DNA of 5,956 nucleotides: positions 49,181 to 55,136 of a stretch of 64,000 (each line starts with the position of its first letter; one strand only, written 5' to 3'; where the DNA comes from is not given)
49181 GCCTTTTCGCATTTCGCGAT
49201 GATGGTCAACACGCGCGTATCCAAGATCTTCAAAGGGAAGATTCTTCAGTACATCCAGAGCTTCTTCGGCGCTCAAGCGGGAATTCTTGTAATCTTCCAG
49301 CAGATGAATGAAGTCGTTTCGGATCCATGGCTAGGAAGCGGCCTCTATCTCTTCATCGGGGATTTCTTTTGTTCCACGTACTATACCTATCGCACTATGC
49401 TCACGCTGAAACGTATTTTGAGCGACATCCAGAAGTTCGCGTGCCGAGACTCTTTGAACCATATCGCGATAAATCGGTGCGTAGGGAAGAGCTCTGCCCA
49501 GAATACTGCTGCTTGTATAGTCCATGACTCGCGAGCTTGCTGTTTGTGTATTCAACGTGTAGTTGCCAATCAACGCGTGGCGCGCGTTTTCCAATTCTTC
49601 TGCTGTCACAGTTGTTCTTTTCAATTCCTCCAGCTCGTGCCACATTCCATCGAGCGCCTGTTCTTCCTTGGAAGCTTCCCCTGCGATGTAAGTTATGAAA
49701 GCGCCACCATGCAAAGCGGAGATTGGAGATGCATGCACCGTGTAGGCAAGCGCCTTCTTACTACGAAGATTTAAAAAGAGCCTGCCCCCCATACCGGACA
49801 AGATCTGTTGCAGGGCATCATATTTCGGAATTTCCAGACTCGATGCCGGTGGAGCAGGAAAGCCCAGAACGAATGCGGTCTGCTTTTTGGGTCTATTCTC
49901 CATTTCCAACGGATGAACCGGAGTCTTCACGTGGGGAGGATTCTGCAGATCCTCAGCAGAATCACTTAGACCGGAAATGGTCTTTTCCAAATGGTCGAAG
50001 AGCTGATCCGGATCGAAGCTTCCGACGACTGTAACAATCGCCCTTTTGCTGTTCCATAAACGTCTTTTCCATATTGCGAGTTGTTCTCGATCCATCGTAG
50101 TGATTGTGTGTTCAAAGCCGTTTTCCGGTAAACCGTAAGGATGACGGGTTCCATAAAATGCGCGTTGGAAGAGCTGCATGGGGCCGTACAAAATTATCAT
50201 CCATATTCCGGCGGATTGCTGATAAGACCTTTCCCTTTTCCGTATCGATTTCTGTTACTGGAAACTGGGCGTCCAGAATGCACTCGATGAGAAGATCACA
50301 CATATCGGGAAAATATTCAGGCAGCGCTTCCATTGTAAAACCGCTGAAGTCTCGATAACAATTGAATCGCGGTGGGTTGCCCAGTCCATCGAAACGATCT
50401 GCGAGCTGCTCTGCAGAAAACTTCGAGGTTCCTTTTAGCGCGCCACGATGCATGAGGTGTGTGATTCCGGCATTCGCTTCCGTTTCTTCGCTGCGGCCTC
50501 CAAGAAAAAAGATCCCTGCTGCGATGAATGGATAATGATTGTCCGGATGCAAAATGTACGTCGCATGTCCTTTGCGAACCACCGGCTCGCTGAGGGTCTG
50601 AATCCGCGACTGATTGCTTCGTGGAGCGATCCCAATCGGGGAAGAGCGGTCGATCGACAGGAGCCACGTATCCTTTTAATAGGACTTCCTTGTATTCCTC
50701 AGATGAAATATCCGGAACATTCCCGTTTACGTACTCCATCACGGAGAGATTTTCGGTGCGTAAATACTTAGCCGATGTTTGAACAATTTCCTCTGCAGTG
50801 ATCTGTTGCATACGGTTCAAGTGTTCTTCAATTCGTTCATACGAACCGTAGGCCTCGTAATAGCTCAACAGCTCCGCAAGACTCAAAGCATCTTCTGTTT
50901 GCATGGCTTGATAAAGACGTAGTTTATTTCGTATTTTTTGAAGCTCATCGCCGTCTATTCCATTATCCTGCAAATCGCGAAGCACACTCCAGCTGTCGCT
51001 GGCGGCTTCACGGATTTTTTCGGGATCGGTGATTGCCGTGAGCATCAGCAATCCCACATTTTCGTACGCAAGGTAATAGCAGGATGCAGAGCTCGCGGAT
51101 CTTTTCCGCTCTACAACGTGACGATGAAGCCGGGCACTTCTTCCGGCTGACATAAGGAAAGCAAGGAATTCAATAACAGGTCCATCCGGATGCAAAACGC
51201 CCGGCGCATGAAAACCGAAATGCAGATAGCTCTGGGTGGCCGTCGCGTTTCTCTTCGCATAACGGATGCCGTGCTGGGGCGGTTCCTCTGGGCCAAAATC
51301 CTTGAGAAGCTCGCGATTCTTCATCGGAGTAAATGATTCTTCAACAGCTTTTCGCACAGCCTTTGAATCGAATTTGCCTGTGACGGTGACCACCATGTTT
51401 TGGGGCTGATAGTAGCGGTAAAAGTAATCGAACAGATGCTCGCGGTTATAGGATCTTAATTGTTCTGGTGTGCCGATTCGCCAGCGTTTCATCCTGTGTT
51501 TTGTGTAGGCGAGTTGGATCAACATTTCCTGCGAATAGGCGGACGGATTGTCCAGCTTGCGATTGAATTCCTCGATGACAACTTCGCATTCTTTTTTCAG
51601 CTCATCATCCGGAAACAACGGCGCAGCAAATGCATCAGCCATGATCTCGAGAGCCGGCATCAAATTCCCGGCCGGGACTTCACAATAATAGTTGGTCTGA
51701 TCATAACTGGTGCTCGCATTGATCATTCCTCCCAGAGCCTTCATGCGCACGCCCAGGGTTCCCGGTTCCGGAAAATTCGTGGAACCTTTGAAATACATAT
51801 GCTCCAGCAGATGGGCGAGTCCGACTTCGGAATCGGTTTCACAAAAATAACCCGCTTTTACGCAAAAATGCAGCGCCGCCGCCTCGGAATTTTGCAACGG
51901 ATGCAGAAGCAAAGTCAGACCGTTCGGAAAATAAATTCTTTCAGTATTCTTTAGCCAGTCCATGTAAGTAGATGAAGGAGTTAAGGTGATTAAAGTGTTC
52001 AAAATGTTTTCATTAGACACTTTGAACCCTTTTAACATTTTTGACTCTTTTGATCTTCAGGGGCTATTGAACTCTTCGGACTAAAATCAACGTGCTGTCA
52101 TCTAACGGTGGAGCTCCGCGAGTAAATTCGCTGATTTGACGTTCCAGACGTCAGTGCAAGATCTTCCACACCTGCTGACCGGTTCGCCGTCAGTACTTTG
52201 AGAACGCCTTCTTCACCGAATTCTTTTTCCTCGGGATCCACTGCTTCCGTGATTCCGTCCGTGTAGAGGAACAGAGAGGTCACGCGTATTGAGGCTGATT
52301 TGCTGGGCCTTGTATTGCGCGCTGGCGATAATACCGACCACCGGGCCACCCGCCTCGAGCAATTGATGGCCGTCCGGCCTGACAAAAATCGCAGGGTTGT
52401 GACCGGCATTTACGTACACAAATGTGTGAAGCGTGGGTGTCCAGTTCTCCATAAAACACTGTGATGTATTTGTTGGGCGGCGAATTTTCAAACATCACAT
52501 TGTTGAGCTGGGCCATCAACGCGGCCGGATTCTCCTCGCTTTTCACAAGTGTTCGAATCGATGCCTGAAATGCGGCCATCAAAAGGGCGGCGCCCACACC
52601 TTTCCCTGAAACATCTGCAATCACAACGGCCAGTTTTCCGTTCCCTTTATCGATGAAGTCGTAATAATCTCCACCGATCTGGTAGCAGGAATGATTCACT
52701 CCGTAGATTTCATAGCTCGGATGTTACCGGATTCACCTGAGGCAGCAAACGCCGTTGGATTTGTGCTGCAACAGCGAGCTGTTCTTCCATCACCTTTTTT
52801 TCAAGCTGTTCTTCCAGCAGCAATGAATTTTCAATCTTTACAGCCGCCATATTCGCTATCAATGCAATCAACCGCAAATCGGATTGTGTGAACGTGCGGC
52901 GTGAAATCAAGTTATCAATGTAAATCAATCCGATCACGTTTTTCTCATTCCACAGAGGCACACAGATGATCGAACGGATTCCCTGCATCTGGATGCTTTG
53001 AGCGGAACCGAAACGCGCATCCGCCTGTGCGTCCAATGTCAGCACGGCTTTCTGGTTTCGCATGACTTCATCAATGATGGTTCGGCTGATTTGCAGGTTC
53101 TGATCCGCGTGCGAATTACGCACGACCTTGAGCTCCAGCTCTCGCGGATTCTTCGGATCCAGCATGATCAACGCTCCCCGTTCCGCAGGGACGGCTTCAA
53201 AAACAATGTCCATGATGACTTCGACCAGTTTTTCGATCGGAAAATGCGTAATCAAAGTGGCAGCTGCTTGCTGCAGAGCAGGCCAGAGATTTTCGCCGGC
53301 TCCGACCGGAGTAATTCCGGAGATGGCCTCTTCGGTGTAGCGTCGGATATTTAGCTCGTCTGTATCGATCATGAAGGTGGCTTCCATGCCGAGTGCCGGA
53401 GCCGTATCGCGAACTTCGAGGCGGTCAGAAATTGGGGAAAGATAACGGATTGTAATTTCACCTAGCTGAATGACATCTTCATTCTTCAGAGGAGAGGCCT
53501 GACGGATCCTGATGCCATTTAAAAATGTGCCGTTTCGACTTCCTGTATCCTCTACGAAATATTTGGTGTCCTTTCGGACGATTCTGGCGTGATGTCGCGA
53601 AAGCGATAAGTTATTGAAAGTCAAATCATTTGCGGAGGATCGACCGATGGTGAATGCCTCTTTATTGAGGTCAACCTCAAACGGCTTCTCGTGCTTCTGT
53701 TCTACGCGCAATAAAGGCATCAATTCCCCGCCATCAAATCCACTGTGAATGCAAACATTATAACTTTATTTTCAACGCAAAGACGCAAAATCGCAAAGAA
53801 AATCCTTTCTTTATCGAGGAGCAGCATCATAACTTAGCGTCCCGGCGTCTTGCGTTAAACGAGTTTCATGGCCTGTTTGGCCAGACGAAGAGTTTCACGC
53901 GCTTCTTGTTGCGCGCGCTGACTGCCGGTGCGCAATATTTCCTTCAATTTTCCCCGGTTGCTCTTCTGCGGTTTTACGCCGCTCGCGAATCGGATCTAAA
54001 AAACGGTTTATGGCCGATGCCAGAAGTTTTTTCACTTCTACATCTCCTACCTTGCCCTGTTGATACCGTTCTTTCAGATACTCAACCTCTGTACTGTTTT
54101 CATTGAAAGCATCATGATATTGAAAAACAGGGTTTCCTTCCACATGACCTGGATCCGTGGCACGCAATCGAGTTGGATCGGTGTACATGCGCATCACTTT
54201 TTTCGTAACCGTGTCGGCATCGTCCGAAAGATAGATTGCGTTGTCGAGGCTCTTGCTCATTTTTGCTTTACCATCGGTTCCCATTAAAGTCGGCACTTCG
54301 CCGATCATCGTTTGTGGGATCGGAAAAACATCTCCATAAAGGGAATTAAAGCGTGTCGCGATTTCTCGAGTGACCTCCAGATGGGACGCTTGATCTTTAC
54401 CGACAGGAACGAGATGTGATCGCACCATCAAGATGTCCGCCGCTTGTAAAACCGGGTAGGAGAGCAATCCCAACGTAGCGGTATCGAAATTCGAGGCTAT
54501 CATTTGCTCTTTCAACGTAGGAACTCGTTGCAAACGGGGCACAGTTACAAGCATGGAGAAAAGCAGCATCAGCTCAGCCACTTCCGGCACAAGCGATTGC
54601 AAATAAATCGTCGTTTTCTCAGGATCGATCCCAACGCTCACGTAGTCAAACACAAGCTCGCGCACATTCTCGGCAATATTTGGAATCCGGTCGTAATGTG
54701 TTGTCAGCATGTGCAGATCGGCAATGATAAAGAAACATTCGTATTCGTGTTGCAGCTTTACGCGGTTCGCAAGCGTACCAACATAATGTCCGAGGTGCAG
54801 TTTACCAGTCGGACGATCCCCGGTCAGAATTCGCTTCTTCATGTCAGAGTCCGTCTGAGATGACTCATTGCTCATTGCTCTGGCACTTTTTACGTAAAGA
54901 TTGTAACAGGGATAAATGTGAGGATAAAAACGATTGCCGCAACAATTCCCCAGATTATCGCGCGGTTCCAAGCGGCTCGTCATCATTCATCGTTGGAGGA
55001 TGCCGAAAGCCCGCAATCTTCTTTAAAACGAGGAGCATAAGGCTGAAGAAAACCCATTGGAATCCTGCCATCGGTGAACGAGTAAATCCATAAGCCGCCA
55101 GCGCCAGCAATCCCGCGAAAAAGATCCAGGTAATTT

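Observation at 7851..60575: Same-architecture, different-sequence hairpin elements fill almost every intergenic gap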

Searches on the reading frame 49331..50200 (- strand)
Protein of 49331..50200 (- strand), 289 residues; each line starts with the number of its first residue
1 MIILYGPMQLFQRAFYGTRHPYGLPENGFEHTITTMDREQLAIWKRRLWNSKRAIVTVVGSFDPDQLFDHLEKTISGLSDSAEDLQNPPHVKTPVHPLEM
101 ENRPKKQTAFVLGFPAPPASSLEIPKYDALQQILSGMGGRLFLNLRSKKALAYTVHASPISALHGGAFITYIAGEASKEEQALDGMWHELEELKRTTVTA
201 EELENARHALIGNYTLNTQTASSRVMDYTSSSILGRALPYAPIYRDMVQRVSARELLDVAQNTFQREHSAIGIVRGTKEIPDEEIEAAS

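Call 79: search_protein_families(library=pfam, proteins=[window:49331-50200:-], max_evalue=0.0001)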
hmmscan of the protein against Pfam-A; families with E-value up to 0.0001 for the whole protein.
window:49331-50200:- (289 aa): 1 family
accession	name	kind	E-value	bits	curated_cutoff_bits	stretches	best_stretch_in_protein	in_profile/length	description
PF05193.26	Peptidase_M16_C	-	4.5e-26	92.3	23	1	36-210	2-181/181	Peptidase M16 inactive domain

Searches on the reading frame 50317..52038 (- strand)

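Call 7: search_protein_families(library=pfam, proteins=[window:50317-52038:-])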
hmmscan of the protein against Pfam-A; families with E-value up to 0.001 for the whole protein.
window:50317-52038:- (573 aa): 2 families
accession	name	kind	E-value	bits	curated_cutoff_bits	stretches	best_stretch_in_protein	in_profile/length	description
PF05193.26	Peptidase_M16_C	-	9.4e-28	97.7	23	1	198-373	3-181/181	Peptidase M16 inactive domain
PF00675.25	Peptidase_M16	-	1.3e-27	96.9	22.3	1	50-187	9-145/149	Insulinase (Peptidase family M16)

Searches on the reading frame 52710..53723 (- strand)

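Call 45: search_protein_families(library=pfam, proteins=[window:52710-53723:-], max_evalue=0.001)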
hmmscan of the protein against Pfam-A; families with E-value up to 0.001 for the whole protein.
window:52710-53723:- (337 aa): 5 families
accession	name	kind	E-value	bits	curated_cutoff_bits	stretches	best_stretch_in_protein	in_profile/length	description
PF00498.31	FHA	-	1.9e-20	73.5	20.7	1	25-88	2-67/67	FHA domain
PF01590.32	GAF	-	6.2e-16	59.6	22.4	1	163-297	2-133/133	GAF domain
PF16697.10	Yop-YscD_cpl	-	4.9e-13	49.6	33.2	1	16-92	11-88/94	Inner membrane component of T3SS, cytoplasmic domain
PF13185.12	GAF_2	-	2.2e-11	44.5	28.6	1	163-297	4-135/136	GAF domain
PF13492.12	GAF_3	-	3e-08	34.6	27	1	163-299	2-129/129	GAF domain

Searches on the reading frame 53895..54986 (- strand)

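Call 79: search_protein_families(library=pfam, proteins=[window:53895-54986:-], max_evalue=0.0001)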
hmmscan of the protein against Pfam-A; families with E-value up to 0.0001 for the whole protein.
window:53895-54986:- (363 aa): 1 family
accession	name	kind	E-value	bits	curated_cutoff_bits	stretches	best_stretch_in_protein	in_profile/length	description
PF00579.31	tRNA-synt_1b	-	2.6e-74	250.6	21.1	1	51-330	6-291/292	tRNA synthetases class I (W and Y)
